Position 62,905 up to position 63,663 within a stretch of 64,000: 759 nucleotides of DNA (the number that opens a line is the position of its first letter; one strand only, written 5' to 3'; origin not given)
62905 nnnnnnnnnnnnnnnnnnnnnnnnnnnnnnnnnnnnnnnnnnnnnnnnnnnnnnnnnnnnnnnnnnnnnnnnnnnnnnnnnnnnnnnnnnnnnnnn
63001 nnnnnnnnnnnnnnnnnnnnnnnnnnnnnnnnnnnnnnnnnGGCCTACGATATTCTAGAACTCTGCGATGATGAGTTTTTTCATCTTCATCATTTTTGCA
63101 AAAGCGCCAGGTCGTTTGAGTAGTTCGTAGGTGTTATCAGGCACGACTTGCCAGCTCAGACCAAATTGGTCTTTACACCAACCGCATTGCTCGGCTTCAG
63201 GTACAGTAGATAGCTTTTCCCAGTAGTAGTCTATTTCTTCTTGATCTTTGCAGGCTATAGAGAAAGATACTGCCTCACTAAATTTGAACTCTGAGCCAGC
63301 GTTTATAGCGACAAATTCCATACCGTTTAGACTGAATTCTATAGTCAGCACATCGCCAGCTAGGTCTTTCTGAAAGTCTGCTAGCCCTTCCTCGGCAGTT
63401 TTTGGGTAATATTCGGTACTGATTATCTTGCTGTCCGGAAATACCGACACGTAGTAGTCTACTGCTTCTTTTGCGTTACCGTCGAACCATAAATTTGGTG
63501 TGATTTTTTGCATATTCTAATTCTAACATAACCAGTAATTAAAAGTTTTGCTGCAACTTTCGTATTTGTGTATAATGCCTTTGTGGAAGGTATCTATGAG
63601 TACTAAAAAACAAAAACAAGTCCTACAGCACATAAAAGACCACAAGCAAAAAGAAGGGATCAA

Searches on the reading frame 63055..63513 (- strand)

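Call 3: search_protein_families(library=pfam, proteins=[window:63055-63513:-], max_evalue=0.01)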
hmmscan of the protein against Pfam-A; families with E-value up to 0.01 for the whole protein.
window:63055-63513:- (152 aa): 1 family
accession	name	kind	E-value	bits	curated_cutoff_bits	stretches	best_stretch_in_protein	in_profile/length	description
PF06983.19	3-dmu-9_3-mt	-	9.1e-44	149.1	24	1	2-124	1-116/116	3-demethylubiquinone-9 3-methyltransferase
